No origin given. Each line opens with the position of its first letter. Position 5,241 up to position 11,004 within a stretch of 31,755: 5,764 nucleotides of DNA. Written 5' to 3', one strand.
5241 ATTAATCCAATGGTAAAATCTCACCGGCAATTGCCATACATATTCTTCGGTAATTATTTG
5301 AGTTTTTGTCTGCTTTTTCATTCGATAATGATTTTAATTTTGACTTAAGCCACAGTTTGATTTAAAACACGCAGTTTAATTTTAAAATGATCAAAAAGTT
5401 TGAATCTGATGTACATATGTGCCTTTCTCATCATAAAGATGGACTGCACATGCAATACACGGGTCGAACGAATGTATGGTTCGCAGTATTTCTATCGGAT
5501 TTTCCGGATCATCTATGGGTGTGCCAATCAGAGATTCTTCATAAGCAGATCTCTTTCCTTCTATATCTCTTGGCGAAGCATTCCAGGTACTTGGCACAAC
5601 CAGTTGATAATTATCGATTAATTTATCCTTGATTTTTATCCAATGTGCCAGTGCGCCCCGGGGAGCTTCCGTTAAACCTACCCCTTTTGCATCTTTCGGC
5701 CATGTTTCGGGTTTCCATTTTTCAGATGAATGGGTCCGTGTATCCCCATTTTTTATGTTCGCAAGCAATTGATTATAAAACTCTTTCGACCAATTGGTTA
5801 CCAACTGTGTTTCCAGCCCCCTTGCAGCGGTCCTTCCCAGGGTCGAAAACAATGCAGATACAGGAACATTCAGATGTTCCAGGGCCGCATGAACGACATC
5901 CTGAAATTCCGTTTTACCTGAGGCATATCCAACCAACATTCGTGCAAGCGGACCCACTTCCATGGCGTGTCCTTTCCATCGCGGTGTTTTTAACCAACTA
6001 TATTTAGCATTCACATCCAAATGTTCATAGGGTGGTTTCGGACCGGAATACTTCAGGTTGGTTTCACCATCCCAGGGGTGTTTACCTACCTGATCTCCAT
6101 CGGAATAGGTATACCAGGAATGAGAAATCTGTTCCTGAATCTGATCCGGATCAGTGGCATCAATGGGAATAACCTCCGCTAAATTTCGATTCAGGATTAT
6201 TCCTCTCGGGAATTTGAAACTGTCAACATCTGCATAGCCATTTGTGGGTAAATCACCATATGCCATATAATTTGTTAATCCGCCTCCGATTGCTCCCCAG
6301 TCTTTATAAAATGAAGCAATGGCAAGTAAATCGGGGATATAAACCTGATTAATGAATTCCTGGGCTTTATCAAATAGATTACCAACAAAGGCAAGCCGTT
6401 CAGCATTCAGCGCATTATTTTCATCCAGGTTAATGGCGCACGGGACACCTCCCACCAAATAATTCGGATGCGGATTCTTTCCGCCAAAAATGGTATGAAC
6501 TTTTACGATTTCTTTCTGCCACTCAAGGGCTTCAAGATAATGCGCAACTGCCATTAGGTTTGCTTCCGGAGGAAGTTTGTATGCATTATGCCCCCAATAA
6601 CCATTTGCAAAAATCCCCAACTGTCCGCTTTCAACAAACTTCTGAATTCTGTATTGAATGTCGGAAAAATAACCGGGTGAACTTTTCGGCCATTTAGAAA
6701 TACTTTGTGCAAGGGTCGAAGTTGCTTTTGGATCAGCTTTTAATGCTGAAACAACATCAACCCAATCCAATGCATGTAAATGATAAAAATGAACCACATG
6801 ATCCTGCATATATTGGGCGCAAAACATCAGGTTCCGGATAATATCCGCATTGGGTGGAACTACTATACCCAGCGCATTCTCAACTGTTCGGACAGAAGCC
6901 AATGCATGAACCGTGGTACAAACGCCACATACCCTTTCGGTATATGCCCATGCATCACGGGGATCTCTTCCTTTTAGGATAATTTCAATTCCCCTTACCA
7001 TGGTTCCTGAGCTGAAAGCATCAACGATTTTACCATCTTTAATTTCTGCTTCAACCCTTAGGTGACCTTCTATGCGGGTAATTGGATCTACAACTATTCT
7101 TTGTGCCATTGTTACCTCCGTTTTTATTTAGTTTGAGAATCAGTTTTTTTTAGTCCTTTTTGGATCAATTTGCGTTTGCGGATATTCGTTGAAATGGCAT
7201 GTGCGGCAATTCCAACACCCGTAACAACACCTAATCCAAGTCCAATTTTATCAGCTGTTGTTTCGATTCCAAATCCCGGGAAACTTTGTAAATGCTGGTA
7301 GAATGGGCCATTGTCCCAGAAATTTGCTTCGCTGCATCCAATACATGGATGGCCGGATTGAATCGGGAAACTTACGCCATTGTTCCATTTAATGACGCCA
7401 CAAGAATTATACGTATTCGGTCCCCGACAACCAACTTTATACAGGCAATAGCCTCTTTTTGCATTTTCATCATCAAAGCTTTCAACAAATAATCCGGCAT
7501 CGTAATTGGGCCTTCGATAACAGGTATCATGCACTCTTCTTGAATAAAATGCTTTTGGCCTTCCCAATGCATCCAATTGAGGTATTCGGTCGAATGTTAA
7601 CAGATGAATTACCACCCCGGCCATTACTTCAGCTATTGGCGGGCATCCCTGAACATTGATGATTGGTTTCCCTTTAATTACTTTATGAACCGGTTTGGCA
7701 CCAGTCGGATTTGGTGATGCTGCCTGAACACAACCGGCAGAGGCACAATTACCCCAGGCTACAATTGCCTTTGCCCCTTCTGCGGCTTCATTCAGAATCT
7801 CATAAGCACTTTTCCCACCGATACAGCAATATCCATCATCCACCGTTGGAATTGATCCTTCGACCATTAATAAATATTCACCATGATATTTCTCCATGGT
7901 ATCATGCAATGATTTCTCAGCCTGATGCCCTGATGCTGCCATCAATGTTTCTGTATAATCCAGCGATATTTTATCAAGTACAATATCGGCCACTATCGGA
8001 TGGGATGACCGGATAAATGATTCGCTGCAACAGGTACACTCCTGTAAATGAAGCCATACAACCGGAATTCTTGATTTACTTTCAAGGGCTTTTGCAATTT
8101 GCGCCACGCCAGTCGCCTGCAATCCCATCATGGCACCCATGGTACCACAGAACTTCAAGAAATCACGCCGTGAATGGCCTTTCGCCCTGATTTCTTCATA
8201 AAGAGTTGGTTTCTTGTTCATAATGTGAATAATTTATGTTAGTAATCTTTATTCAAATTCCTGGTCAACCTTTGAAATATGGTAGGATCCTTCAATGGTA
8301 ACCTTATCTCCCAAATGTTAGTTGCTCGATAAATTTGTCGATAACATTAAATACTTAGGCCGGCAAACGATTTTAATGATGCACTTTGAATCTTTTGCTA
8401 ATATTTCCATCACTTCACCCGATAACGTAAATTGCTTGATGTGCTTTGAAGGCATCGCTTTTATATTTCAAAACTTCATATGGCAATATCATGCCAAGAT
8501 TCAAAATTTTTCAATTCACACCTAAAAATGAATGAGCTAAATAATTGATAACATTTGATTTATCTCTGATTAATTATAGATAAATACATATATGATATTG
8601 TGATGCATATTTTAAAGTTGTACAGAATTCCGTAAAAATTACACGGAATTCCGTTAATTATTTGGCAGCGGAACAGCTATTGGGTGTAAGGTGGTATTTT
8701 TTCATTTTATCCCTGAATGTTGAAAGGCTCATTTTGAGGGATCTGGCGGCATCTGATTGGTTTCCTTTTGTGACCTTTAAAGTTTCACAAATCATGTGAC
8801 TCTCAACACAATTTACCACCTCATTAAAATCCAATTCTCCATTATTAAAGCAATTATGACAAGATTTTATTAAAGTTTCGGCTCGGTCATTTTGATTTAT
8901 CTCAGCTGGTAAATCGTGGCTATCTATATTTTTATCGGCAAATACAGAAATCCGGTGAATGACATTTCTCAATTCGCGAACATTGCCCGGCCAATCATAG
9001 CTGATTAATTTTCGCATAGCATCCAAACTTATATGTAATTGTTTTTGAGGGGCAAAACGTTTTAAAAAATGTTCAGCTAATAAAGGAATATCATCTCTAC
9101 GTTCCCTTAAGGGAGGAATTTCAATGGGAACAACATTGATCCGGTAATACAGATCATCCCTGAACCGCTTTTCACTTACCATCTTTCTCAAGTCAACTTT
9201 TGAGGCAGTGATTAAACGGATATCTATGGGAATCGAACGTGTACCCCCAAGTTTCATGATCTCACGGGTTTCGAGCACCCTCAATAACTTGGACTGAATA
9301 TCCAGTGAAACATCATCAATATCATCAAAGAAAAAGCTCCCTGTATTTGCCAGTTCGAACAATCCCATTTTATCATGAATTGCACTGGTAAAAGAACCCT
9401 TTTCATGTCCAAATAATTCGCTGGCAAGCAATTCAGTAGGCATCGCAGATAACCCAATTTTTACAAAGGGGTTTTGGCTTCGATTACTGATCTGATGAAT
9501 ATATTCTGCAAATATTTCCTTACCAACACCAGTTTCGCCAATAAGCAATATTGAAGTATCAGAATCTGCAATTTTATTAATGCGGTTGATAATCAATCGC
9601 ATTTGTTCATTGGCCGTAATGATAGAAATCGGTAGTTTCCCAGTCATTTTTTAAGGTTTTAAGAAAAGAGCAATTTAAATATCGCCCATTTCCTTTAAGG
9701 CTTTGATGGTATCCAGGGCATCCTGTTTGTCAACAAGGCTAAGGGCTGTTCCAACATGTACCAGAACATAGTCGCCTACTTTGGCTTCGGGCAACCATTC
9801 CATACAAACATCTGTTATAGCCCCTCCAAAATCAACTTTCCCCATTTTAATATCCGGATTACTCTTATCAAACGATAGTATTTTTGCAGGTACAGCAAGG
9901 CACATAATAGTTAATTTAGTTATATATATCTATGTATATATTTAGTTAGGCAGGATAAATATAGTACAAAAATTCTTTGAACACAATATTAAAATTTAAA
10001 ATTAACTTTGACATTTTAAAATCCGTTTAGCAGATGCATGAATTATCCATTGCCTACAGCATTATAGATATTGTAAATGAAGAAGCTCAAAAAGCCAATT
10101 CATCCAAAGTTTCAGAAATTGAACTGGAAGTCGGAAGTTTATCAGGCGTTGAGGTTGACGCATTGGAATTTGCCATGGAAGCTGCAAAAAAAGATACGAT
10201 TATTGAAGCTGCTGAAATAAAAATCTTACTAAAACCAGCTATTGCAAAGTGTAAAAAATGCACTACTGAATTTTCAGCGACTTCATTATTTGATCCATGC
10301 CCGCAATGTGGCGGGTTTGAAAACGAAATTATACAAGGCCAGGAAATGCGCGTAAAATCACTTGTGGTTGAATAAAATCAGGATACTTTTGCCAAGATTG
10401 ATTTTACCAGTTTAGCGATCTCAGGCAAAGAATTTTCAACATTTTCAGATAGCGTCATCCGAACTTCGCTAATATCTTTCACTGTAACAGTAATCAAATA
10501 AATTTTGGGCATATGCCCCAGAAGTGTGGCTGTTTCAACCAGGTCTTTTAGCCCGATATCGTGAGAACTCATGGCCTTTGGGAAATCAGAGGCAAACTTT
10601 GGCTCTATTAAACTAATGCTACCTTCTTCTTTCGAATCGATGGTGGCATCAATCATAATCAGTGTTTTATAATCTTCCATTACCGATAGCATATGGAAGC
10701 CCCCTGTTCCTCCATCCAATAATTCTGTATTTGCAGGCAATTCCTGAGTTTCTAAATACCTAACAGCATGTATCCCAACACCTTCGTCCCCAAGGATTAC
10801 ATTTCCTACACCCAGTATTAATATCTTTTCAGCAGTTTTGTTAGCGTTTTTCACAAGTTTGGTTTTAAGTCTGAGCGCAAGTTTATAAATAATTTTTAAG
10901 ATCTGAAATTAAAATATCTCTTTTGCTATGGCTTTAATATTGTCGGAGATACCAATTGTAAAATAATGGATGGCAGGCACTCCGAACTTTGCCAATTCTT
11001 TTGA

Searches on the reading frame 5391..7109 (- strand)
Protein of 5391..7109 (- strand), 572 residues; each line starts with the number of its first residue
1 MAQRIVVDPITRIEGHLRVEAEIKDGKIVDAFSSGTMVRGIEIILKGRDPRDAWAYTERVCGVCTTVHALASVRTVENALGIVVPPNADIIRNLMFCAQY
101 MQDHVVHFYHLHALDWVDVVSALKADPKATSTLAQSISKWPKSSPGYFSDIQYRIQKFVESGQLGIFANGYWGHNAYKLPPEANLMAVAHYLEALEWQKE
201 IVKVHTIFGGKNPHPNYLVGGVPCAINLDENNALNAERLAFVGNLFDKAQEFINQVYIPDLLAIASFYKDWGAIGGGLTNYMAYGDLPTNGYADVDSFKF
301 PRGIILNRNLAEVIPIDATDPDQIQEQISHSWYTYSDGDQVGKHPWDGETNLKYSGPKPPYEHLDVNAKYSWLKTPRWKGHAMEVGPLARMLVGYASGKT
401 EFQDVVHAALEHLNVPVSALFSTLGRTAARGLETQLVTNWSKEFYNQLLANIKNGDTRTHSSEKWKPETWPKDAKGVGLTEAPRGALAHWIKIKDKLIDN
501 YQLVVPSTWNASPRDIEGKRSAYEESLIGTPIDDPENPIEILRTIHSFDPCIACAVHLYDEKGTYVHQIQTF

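Call 17: search_protein_families(library=pfam, proteins=[window:5391-7109:-], max_evalue=0.001)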
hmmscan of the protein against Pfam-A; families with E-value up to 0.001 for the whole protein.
window:5391-7109:- (572 aa): 1 family
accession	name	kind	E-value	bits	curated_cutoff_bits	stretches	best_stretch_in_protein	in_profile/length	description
PF00374.24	NiFeSe_Hases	-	8.7e-242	804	25.8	1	39-557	1-508/508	Nickel-dependent hydrogenase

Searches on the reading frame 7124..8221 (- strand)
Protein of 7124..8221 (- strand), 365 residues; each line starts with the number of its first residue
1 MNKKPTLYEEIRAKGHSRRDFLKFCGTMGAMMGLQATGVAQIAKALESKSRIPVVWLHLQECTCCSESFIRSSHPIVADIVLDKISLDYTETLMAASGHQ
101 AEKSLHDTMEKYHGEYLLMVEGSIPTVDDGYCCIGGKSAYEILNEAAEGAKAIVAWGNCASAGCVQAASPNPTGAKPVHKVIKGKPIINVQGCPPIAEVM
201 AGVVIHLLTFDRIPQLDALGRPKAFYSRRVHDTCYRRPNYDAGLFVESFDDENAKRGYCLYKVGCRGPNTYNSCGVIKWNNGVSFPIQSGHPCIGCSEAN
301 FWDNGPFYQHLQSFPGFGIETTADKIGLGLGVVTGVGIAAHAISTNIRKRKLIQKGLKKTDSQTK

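Call 17: search_protein_families(library=pfam, proteins=[window:7124-8221:-], max_evalue=0.001)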
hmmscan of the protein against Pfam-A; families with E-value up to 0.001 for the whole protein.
window:7124-8221:- (365 aa): 2 families
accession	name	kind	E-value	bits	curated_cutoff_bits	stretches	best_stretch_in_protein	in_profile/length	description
PF14720.11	NiFe_hyd_SSU_C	-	4.2e-31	107.6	27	1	226-307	1-79/80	NiFe/NiFeSe hydrogenase small subunit C-terminal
PF01058.29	Oxidored_q6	-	6.8e-27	94.2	27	1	62-207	1-128/128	NADH ubiquinone oxidoreductase, 20 Kd subunit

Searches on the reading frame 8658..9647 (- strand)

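Call 17: search_protein_families(library=pfam, proteins=[window:8658-9647:-], max_evalue=0.001)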
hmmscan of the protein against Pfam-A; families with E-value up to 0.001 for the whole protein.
window:8658-9647:- (329 aa): 6 families
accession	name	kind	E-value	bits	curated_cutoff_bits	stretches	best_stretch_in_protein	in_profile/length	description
PF00158.32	Sigma54_activat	-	3.5e-62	209.4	20.2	1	9-176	1-168/168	Sigma-54 interaction domain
PF25601.1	AAA_lid_14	-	1.7e-25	89.1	27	1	181-257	1-81/87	AAA+ ATPase lid domain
PF14532.12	Sigma54_activ_2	-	4.9e-21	75.8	25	1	15-180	6-138/138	Sigma-54 interaction domain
PF02954.25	HTH_8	-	3e-10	40.1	22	1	281-318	5-42/42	Bacterial regulatory protein, Fis family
PF07724.20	AAA_2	-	3.6e-08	34.1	27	1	31-162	4-136/166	AAA domain (Cdc48 subfamily)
PF07728.20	AAA_5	-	1.2e-06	29.1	22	1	33-148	2-120/139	AAA domain (dynein-related subfamily)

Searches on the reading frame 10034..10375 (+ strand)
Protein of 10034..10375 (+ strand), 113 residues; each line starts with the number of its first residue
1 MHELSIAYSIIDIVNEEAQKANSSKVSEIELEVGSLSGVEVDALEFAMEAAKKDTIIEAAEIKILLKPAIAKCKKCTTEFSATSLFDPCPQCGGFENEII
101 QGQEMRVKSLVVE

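Call 17: search_protein_families(library=pfam, proteins=[window:10034-10375:+], max_evalue=0.001)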
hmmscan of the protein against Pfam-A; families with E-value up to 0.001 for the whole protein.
window:10034-10375:+ (113 aa): 1 family
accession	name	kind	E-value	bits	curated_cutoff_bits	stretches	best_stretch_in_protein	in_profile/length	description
PF01155.25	HypA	-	1.6e-33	115.5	28.9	1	1-111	1-111/112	Hydrogenase/urease nickel incorporation, metallochaperone, hypA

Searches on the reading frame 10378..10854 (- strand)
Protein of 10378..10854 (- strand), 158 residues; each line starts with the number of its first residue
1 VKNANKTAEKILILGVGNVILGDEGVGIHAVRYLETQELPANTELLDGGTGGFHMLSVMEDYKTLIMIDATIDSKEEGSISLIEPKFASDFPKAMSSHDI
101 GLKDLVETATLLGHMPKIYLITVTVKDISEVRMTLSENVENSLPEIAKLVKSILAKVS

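Call 17: search_protein_families(library=pfam, proteins=[window:10378-10854:-], max_evalue=0.001)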
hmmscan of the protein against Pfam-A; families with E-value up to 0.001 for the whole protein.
window:10378-10854:- (158 aa): 1 family
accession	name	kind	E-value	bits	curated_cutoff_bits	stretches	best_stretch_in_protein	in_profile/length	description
PF01750.23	HycI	-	6.9e-20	71.6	23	1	28-150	1-127/130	Hydrogenase maturation protease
